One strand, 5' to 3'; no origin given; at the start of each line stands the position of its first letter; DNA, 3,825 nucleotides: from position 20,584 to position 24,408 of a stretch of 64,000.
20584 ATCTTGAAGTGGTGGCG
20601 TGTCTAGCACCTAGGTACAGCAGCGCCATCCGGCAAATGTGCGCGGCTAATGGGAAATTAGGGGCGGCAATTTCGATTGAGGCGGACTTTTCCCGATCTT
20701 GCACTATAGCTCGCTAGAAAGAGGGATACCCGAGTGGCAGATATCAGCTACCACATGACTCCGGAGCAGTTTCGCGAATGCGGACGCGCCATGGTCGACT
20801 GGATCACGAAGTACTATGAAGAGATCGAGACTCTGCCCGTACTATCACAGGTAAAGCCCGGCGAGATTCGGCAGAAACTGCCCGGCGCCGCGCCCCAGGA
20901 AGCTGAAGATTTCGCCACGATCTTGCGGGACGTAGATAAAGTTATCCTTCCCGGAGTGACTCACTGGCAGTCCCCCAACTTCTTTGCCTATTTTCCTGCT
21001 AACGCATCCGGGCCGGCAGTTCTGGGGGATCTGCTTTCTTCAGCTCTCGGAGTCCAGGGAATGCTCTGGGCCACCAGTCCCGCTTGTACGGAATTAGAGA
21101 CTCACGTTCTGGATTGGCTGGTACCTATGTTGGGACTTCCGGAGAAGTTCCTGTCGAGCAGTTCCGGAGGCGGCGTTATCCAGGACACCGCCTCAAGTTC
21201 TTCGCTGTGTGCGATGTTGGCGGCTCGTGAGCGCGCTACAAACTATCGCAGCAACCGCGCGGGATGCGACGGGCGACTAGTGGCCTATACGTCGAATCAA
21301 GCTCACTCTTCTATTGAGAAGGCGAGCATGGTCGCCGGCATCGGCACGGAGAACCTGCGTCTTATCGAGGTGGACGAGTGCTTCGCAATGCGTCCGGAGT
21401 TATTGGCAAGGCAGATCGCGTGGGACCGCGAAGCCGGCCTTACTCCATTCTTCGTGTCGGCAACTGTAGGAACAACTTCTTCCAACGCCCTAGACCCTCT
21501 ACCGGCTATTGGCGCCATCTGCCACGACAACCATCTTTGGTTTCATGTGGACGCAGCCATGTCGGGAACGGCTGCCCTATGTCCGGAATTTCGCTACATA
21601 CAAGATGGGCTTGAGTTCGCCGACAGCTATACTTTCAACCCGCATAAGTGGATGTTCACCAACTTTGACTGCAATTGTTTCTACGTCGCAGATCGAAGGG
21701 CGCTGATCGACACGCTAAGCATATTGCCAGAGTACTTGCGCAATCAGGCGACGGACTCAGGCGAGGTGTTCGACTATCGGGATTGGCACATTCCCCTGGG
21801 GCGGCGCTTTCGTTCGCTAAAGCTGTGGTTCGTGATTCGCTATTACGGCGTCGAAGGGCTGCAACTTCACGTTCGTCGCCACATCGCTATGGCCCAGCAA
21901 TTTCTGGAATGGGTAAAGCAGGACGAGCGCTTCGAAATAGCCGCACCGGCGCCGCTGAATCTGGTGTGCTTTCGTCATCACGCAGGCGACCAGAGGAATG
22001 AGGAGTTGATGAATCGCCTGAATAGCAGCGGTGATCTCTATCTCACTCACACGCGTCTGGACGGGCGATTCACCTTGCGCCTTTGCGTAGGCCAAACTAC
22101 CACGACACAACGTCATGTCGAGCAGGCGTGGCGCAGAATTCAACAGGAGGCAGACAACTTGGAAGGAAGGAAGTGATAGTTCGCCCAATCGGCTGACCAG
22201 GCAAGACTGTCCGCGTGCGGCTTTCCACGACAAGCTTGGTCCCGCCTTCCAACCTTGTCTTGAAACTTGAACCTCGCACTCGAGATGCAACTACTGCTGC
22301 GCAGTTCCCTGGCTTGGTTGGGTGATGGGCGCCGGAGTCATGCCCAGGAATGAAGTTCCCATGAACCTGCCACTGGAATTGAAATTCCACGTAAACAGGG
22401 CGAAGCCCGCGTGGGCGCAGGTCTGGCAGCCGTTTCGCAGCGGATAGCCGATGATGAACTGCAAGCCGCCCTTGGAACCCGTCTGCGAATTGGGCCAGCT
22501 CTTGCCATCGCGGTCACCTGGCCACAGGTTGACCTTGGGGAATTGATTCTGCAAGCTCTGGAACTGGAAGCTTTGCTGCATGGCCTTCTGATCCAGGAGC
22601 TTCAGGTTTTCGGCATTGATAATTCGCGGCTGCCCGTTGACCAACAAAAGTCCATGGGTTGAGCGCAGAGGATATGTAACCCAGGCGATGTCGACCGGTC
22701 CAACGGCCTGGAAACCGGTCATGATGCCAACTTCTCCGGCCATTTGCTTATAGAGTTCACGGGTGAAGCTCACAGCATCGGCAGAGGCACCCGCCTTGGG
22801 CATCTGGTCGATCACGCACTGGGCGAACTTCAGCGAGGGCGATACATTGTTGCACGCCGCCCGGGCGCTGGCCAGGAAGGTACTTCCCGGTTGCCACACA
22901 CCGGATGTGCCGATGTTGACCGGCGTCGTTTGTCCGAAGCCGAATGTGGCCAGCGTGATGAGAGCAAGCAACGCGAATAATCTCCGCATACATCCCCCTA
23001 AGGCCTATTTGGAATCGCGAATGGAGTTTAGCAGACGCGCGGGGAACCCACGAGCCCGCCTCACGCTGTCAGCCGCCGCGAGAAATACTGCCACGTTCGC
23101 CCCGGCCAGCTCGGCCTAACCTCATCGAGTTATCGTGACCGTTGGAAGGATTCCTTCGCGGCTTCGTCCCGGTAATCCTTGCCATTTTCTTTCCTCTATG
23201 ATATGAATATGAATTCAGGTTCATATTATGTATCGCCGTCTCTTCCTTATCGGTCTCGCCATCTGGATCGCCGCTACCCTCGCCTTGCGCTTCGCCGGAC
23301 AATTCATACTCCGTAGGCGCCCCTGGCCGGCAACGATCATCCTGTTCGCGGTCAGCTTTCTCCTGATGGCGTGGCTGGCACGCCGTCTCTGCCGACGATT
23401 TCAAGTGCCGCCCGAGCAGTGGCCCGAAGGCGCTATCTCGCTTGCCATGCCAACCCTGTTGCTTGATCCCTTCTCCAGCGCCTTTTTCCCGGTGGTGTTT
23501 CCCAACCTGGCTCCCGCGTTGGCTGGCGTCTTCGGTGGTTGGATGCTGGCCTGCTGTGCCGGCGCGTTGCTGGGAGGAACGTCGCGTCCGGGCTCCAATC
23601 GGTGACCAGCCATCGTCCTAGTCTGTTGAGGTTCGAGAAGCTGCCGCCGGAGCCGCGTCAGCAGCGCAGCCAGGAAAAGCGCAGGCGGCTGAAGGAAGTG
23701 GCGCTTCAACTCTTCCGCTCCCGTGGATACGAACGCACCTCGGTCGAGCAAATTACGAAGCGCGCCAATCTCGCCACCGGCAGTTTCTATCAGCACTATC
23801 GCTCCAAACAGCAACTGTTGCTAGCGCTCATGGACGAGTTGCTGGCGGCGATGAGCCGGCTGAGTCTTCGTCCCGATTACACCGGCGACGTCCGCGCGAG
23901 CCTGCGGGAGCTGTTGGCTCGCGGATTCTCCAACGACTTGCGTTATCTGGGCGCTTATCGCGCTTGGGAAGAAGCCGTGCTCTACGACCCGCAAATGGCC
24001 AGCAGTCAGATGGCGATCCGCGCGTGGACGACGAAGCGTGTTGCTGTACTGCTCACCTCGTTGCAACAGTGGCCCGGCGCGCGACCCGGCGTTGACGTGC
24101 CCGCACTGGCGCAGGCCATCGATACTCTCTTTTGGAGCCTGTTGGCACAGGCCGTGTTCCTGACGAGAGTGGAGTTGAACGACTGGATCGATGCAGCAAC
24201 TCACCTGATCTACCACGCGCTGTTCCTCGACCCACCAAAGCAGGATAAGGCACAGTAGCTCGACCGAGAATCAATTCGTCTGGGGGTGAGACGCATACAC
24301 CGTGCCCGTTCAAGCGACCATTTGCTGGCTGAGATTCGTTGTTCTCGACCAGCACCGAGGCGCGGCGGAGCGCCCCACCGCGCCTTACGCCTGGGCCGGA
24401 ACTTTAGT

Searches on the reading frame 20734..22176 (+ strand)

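Call 6: search_protein_families(library=pfam, proteins=[window:20734-22176:+], max_evalue=0.001)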
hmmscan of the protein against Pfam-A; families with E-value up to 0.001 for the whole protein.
window:20734-22176:+ (480 aa): 1 family
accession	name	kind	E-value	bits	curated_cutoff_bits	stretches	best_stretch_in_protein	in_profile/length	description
PF00282.25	Pyridoxal_deC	-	5.8e-122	407.5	27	1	42-414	1-373/375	Pyridoxal-dependent decarboxylase conserved domain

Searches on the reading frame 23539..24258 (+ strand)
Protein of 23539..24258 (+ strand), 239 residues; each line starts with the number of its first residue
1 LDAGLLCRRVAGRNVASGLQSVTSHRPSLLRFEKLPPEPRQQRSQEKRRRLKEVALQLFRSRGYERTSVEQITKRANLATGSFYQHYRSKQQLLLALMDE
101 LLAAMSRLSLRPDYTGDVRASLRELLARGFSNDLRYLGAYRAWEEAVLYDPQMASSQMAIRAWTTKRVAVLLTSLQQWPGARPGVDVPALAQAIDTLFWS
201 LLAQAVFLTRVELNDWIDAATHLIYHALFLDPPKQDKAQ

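Call 52: search_protein_families(library=pfam, proteins=[window:23539-24258:+], max_evalue=0.0001)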
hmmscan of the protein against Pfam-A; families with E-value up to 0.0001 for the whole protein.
window:23539-24258:+ (239 aa): 1 family
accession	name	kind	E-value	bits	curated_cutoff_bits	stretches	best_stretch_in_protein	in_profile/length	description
PF00440.29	TetR_N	-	7e-15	55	24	1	53-97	3-47/47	Bacterial regulatory proteins, tetR family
